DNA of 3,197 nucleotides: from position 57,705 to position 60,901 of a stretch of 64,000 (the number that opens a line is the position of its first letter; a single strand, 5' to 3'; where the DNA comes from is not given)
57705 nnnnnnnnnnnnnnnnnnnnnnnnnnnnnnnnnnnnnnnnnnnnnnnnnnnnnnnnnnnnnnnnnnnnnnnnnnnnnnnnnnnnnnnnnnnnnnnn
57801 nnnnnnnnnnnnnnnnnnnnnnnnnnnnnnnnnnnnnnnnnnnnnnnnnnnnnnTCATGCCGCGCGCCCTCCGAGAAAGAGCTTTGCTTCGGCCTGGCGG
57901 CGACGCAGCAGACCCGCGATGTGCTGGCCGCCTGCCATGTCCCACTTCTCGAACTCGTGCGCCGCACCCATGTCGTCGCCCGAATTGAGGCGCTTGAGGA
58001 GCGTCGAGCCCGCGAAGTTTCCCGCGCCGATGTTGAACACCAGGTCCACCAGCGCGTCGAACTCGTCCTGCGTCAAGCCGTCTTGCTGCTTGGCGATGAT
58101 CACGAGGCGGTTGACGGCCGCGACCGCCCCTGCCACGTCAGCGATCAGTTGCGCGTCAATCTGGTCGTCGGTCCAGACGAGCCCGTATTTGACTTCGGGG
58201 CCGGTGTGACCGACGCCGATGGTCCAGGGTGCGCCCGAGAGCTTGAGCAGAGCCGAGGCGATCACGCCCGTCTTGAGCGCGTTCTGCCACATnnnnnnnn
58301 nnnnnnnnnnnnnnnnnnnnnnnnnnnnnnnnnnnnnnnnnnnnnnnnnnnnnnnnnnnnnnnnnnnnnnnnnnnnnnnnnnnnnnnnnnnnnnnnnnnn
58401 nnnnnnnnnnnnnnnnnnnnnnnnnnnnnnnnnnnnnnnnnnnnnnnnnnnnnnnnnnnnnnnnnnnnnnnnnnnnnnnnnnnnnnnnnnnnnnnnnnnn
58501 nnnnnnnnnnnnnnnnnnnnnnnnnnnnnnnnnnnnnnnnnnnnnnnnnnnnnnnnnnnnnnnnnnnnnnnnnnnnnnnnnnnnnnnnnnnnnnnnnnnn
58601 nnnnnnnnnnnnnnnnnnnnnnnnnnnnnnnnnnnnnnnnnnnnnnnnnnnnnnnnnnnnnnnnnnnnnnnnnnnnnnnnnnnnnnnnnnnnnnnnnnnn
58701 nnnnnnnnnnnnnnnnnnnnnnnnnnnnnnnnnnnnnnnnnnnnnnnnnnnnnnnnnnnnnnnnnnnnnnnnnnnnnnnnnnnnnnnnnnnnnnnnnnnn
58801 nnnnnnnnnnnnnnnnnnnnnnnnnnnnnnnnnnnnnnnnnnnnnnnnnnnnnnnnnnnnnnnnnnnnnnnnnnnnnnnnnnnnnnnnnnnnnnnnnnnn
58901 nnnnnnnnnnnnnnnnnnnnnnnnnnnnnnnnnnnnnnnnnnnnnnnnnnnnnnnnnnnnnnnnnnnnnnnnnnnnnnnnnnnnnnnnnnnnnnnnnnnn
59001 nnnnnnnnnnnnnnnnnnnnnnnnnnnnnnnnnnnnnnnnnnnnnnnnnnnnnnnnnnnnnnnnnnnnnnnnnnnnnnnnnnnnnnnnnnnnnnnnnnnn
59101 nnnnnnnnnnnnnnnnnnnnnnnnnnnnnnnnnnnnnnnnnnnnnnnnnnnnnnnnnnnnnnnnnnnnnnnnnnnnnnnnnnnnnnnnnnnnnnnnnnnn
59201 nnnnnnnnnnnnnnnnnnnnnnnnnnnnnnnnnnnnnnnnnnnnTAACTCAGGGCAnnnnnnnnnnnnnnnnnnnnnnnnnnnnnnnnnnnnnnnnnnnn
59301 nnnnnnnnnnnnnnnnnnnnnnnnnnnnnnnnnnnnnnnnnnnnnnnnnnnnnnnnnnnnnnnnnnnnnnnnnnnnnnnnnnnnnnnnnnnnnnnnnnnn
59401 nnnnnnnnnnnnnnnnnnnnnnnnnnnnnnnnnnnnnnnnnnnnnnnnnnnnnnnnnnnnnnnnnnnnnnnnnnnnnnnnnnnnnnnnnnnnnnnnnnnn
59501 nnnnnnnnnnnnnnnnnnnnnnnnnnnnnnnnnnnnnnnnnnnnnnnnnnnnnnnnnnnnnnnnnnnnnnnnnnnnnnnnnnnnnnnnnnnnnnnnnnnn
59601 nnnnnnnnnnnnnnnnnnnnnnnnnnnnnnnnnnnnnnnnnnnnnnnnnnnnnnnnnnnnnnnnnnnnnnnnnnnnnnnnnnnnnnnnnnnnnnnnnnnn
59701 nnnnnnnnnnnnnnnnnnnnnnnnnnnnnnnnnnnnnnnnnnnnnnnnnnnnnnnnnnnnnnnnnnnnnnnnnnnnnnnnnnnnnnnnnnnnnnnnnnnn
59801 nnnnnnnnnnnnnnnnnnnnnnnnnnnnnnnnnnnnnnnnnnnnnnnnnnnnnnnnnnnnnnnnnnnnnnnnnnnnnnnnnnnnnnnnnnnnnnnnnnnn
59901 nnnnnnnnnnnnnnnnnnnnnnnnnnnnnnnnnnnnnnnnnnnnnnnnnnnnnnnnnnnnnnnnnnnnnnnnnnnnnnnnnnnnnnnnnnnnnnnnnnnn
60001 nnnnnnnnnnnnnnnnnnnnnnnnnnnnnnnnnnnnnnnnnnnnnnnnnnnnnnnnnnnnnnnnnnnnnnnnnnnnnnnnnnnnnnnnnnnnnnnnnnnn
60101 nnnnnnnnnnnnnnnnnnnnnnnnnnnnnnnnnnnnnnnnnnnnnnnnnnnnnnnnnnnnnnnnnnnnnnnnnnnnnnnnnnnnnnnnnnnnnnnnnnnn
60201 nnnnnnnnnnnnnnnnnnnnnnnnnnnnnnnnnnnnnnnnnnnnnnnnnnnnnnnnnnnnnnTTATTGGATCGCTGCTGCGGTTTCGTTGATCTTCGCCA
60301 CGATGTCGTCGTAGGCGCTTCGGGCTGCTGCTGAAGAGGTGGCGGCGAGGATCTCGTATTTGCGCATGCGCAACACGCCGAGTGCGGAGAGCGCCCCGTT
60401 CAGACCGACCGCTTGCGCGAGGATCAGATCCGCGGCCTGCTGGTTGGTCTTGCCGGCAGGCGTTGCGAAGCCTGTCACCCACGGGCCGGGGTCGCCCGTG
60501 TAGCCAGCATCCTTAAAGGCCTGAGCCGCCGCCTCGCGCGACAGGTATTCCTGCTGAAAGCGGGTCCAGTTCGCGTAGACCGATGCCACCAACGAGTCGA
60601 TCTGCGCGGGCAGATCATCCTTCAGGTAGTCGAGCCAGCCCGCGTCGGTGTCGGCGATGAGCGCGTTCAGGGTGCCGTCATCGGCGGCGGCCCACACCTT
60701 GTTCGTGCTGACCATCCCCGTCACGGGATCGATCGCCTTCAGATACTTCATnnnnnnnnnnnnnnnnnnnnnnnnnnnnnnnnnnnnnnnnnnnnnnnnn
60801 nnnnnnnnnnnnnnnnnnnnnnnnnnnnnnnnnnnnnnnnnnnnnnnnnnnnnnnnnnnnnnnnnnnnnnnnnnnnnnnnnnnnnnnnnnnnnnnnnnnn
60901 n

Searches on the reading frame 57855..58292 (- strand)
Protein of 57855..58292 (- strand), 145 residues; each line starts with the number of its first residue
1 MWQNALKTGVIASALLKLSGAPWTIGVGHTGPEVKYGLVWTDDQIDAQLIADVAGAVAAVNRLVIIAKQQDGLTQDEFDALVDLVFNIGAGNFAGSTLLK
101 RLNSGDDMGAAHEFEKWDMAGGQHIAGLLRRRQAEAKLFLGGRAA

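Call 86: search_protein_families(library=phrogs, max_evalue=0.001, proteins=[window:57855-58292:-])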
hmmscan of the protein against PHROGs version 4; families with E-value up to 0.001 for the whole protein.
window:57855-58292:- (145 aa): 5 families
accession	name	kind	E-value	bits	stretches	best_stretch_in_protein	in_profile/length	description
phrog_7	-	lysis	2.3e-43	149.4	1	20-142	577-698/873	endolysin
phrog_33083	-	lysis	2.3e-17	63.8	1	23-139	29-140/456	endolysin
phrog_10457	-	lysis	2.4e-17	63.9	1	72-140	26-94/95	endolysin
phrog_7910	-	lysis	3.2e-16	60.7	1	56-143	9-95/96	endolysin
phrog_28234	-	lysis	2.2e-11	44.4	1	19-141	95-221/372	endolysin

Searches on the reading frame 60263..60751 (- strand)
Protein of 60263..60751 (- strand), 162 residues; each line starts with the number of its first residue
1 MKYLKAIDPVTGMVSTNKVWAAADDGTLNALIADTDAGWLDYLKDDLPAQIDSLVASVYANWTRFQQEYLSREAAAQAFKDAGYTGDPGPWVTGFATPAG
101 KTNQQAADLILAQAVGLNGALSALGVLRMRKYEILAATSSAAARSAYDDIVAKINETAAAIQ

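Call 86: search_protein_families(library=phrogs, max_evalue=0.001, proteins=[window:60263-60751:-])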
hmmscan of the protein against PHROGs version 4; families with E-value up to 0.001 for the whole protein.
window:60263-60751:- (162 aa): 2 families
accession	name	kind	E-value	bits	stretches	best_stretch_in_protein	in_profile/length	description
phrog_8258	-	tail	7.9e-31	108.6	1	43-162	69-189/189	tail fiber assembly protein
phrog_8983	-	unknown function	8.2e-15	56.1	1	43-158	52-168/173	-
